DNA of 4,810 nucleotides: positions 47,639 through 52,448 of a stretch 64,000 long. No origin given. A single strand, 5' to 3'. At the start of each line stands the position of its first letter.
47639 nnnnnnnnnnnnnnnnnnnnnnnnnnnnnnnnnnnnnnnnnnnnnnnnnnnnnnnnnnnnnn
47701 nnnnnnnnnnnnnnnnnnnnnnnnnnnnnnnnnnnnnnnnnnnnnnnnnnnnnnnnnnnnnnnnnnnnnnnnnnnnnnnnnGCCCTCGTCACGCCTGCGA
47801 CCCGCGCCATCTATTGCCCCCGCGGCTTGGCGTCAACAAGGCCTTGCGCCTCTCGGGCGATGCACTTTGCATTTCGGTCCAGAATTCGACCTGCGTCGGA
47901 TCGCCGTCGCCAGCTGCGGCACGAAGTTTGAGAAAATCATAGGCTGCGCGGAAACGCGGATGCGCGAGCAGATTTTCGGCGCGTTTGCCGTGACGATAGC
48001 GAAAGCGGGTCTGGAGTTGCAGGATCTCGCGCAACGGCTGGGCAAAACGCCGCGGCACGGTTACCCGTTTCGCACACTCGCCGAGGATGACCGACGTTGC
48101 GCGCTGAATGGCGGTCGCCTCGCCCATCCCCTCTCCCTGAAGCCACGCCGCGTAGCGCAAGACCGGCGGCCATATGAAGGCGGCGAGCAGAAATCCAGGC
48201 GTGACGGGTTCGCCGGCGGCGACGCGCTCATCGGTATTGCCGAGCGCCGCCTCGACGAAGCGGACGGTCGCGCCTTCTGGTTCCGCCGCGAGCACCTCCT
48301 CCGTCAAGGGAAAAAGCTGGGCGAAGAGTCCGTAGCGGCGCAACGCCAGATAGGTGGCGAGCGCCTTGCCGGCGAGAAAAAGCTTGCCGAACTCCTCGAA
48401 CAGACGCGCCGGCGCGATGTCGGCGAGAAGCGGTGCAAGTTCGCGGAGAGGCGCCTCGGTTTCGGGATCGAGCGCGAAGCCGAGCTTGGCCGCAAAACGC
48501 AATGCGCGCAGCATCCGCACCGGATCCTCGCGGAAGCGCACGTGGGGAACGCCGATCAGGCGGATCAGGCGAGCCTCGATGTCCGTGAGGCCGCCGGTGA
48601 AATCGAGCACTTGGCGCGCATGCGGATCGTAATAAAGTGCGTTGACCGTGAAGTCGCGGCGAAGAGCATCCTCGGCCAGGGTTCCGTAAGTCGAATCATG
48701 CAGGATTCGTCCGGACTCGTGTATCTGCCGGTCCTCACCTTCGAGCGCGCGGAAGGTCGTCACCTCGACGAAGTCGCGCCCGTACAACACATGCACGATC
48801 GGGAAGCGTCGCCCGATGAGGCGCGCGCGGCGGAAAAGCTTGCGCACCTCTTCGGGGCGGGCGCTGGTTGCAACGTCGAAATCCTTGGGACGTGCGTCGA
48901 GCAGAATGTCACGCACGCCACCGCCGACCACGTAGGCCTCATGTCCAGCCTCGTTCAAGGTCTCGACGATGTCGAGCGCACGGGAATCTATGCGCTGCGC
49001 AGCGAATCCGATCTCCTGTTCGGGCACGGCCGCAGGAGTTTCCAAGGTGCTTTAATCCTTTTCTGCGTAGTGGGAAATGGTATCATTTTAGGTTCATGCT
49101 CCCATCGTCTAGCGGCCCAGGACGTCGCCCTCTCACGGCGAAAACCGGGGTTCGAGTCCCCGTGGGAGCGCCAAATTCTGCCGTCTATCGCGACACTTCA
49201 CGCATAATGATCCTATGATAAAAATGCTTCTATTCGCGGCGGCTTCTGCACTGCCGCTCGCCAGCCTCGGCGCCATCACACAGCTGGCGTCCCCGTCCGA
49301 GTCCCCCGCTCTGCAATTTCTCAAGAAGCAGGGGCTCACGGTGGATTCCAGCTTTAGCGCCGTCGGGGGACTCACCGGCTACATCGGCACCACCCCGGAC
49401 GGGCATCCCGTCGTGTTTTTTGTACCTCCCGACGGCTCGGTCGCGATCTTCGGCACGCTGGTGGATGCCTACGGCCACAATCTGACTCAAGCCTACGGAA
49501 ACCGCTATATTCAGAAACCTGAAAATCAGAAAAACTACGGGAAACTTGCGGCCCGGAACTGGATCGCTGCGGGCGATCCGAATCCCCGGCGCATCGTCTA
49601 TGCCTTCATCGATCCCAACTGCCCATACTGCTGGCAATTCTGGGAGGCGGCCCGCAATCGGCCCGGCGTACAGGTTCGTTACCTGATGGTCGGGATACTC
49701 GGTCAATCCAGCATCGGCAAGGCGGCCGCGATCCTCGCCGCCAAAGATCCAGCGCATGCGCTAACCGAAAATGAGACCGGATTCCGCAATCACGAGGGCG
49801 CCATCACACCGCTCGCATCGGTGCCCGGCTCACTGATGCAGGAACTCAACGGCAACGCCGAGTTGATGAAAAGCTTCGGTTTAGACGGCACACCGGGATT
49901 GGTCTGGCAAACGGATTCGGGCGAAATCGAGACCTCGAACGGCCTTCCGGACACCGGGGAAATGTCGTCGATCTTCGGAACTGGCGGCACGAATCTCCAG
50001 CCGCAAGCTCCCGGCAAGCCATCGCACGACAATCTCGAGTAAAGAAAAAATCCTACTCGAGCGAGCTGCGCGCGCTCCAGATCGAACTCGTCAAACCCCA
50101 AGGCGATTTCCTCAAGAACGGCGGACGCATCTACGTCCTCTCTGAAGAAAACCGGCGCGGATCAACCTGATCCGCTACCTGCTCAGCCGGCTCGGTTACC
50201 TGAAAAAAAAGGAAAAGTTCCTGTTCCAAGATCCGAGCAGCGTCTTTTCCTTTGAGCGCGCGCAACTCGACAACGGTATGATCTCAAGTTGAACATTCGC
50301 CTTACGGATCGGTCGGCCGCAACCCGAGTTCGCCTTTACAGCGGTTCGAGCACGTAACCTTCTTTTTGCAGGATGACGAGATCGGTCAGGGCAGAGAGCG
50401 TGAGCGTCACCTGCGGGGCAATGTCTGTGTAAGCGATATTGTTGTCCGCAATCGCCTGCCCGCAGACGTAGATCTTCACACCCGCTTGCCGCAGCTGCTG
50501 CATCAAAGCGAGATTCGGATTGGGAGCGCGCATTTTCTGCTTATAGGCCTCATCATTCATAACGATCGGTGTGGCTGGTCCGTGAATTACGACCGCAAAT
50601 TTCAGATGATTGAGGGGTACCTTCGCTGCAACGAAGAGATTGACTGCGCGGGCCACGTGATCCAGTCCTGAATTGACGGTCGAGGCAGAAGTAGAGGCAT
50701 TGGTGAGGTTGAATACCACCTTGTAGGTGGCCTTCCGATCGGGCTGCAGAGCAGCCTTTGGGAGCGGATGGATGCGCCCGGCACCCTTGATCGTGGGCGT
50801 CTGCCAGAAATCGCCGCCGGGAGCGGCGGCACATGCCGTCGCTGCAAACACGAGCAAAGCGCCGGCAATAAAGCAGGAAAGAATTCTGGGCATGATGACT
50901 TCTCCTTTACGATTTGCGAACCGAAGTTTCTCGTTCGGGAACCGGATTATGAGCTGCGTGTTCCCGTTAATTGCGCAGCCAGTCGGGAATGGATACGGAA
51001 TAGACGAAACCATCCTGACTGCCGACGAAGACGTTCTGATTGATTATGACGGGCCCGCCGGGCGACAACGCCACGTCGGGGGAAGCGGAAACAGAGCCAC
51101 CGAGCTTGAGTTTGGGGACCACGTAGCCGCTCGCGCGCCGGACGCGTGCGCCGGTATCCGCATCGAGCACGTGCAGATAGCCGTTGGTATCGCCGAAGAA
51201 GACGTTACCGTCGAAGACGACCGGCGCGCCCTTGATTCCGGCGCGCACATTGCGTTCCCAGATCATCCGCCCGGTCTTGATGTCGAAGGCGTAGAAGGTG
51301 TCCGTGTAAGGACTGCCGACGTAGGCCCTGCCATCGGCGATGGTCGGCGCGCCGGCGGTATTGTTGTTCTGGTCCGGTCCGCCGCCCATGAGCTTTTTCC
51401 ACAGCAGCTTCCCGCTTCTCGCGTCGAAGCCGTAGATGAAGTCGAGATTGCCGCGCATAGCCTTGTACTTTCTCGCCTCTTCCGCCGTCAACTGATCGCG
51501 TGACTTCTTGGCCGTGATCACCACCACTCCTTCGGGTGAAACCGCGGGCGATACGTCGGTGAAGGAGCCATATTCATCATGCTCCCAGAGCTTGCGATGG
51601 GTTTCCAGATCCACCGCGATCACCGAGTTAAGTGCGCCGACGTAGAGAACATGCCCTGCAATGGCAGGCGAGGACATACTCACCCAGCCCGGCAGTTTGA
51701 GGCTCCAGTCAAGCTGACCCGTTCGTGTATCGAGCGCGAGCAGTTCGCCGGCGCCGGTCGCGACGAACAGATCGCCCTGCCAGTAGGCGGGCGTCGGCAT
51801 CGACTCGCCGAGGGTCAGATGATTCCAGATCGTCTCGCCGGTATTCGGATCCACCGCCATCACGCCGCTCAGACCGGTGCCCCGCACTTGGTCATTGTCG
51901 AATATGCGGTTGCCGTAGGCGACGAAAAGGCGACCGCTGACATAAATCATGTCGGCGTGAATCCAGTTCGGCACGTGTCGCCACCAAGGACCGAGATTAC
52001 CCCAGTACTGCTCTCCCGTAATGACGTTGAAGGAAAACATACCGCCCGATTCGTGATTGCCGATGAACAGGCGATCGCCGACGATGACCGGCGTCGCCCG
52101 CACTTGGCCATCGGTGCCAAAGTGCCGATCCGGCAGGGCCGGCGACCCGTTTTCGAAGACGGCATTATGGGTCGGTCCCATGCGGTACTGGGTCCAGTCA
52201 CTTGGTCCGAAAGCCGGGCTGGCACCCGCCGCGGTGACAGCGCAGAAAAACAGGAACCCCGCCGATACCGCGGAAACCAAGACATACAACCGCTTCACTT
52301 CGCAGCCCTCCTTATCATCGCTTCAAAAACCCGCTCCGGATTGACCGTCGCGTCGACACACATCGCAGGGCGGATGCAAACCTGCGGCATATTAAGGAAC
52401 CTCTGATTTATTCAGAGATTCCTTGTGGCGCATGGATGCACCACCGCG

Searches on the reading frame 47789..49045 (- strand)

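Call 49: search_protein_families(library=pfam, proteins=[window:47789-49045:-], max_evalue=0.00001)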
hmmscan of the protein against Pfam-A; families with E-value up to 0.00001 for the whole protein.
window:47789-49045:- (418 aa): 3 families
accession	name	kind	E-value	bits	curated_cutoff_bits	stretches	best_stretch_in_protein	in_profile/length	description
PF01743.26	PolyA_pol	-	3.7e-35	121.4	23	1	37-162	1-126/126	Poly A polymerase head domain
PF12626.12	PolyA_pol_arg_C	-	6.1e-33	113.8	22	1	306-410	2-106/119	Polymerase A arginine-rich C-terminus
PF12627.12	PolyA_pol_RNAbd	-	3.7e-20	71.9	22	1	189-250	1-62/64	Probable RNA and SrmB- binding site of polymerase A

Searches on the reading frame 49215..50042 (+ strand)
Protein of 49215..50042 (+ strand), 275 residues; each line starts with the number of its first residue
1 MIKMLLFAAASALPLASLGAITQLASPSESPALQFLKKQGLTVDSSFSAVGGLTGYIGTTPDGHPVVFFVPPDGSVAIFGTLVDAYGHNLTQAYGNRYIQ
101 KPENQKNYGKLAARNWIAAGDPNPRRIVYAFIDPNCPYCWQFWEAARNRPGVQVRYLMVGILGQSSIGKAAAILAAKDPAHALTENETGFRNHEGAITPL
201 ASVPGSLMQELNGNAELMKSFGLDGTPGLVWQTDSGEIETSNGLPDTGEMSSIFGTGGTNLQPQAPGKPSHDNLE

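Call 50: search_protein_families(library=pfam, proteins=[window:49215-50042:+], max_evalue=0.00001)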
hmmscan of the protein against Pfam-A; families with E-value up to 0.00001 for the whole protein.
window:49215-50042:+ (275 aa): 1 family
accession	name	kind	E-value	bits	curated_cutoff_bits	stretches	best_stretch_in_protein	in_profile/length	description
PF13098.12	Thioredoxin_2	-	2.6e-09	37.8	27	1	123-234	4-84/104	Thioredoxin-like domain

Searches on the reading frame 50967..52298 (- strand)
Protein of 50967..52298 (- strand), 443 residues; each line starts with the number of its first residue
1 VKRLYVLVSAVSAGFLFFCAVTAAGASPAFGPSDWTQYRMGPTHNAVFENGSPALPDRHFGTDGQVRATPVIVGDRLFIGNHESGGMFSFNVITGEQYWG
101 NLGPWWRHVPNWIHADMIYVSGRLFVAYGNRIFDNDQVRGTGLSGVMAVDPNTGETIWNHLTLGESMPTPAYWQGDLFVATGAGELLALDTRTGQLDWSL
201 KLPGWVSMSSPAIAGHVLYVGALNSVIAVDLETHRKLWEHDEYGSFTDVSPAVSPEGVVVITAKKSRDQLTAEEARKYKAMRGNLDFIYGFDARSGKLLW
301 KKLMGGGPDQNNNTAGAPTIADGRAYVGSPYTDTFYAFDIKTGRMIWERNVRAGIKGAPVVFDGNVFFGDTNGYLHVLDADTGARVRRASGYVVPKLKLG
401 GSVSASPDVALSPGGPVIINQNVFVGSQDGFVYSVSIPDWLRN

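Call 50: search_protein_families(library=pfam, proteins=[window:50967-52298:-], max_evalue=0.00001)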
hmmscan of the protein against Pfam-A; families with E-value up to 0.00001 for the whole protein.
window:50967-52298:- (443 aa): 3 families
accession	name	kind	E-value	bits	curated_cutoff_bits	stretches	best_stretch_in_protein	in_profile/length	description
PF13360.13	PQQ_2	-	9.8e-48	163.3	27.6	2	146-387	5-231/233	Outer membrane protein assembly factor BamB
PF13570.13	Beta-prop_ACSF4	-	2.2e-21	77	133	2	287-436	114-242/329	Beta-alanine-activating enzyme, beta-propeller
PF01011.28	PQQ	-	1.8e-19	70.3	26.7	0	292-363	503-588/595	Glucose/ethanol/alcohol dehydrogenase, beta-propeller domain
